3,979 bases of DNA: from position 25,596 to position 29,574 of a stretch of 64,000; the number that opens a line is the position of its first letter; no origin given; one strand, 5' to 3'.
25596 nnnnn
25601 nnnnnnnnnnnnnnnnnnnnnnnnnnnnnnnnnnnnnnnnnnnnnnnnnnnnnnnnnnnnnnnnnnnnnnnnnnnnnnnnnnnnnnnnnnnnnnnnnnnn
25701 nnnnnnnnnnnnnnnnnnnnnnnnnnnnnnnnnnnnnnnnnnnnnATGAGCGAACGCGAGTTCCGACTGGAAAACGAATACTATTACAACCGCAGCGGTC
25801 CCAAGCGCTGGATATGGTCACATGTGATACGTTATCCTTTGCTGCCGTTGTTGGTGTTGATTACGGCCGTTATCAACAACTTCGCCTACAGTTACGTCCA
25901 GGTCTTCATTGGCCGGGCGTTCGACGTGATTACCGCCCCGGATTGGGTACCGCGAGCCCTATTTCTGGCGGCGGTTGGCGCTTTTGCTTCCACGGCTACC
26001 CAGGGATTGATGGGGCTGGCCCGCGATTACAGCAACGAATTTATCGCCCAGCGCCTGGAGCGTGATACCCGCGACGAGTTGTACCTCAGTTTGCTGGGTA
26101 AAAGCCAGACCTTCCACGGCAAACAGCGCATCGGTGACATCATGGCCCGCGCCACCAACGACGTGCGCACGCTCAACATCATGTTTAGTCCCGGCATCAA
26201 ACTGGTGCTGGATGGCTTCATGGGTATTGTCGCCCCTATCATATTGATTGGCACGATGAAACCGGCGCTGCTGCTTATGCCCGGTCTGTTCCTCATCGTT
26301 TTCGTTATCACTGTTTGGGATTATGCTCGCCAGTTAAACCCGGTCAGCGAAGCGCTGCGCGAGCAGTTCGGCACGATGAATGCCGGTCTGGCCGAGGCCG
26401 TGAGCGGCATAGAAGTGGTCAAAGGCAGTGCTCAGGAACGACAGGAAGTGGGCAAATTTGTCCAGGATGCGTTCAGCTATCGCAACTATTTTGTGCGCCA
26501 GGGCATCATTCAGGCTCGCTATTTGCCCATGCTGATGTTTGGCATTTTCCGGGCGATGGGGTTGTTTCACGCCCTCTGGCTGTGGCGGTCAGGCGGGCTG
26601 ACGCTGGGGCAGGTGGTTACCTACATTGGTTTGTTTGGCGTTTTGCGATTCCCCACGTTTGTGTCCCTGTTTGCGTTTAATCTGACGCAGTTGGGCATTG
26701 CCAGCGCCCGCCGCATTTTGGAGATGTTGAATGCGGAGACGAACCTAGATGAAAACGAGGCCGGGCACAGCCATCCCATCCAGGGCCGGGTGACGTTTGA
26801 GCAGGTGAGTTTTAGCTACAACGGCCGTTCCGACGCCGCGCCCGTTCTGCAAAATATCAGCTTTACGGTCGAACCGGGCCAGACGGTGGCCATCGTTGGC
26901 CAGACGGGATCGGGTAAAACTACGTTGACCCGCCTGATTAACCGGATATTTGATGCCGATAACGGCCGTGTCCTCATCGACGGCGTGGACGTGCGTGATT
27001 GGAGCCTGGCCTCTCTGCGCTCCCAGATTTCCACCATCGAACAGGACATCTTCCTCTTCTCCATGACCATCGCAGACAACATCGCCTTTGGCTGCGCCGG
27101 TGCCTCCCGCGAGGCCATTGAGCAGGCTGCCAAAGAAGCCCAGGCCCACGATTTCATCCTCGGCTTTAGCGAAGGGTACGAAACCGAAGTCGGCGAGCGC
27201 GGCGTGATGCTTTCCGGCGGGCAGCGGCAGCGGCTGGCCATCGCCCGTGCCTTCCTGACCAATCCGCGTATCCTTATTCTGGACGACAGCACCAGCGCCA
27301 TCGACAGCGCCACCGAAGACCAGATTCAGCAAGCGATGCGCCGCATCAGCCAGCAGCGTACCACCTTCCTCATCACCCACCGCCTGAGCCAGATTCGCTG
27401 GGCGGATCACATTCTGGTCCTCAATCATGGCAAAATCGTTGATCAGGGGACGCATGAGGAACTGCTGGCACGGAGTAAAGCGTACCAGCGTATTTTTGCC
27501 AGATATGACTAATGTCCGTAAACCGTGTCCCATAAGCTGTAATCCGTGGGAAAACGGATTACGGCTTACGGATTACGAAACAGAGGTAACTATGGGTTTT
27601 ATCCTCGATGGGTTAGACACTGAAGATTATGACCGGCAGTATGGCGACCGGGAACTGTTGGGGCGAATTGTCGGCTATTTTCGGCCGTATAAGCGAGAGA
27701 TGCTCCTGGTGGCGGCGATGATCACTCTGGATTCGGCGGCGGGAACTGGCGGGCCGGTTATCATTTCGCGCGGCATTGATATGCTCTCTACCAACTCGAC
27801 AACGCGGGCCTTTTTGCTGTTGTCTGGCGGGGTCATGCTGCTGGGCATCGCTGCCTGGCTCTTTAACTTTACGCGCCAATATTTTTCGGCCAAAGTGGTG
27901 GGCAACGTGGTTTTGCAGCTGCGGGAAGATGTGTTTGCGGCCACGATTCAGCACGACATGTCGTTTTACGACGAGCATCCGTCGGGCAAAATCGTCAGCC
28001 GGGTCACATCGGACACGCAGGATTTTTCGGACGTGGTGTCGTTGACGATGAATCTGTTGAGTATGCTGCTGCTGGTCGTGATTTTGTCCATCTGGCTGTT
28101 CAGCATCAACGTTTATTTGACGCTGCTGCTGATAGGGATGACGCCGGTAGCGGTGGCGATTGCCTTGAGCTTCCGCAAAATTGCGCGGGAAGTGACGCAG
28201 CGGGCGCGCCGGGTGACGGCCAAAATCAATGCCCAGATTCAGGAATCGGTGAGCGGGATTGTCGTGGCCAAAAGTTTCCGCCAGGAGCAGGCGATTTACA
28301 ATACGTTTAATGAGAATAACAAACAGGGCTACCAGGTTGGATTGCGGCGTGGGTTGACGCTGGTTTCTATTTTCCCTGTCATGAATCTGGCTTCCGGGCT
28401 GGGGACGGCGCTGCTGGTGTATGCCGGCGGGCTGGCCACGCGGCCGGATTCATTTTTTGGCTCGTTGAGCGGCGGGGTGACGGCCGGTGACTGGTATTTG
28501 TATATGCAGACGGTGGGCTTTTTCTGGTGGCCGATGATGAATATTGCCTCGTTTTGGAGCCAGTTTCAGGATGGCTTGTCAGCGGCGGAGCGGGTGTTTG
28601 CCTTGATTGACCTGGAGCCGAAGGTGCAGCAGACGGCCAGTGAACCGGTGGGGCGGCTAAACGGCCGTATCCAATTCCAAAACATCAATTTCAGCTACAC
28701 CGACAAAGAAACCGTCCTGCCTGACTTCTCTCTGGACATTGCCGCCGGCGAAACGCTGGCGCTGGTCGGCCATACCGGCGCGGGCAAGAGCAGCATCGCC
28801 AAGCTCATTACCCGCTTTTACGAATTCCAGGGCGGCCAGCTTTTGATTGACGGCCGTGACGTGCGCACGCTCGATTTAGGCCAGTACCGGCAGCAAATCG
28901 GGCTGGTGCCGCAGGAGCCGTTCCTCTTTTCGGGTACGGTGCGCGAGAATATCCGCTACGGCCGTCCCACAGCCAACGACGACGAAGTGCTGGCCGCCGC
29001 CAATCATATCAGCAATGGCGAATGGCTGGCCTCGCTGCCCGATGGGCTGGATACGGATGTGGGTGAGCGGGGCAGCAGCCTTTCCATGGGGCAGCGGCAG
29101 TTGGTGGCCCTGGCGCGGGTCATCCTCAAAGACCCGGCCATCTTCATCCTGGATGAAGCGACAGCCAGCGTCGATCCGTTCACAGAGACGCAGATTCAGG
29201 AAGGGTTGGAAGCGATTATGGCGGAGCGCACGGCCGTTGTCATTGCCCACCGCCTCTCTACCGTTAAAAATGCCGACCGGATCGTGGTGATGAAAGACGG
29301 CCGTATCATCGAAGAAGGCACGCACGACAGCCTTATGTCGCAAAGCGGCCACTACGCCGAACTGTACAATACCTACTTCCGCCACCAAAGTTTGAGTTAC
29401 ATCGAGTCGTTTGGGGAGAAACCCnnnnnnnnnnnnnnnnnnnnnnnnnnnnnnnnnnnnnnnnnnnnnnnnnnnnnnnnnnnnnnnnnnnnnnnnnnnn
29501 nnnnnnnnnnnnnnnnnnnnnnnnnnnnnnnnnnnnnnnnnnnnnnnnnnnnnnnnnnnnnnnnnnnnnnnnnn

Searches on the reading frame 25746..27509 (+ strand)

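Call 15: search_protein_families(library=pfam, proteins=[window:25746-27509:+], max_evalue=0.00001)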
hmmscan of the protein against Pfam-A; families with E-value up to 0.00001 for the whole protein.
window:25746-27509:+ (588 aa): 2 families
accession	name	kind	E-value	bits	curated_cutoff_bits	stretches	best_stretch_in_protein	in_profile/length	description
PF00005.33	ABC_tran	-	4.2e-34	118.5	25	1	368-517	1-137/137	ABC transporter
PF00664.28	ABC_membrane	-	4.6e-24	86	28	1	36-303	3-273/274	ABC transporter transmembrane region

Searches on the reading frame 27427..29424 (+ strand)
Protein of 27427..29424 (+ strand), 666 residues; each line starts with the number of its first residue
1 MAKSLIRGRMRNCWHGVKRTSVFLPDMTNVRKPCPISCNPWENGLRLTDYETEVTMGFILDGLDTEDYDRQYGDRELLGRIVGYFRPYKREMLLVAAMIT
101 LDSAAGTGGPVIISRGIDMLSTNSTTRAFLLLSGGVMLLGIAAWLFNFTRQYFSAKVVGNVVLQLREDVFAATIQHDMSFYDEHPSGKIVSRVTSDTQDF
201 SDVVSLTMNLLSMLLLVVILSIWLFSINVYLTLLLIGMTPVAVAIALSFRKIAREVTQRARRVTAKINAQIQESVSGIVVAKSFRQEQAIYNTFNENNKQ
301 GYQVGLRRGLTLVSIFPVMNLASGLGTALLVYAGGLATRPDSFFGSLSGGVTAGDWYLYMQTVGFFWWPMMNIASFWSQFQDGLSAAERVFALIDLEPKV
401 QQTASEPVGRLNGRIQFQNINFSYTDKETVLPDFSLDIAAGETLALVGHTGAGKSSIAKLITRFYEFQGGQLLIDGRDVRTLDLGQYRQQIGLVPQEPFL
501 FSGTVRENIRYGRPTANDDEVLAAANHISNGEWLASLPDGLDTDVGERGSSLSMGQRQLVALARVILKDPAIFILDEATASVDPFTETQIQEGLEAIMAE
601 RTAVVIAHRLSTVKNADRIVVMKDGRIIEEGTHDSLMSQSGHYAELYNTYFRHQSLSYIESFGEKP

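Call 15: search_protein_families(library=pfam, proteins=[window:27427-29424:+], max_evalue=0.00001)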
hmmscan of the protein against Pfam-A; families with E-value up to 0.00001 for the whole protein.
window:27427-29424:+ (666 aa): 3 families
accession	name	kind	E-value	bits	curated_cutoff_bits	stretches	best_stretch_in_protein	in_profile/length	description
PF00664.28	ABC_membrane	-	1.4e-39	136.8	28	1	94-335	3-247/274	ABC transporter transmembrane region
PF00005.33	ABC_tran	-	5.3e-32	111.7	25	1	433-580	3-137/137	ABC transporter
PF02463.25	SMC_N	-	3.9e-07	30.2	40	0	468-623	106-212/220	RecF/RecN/SMC N terminal domain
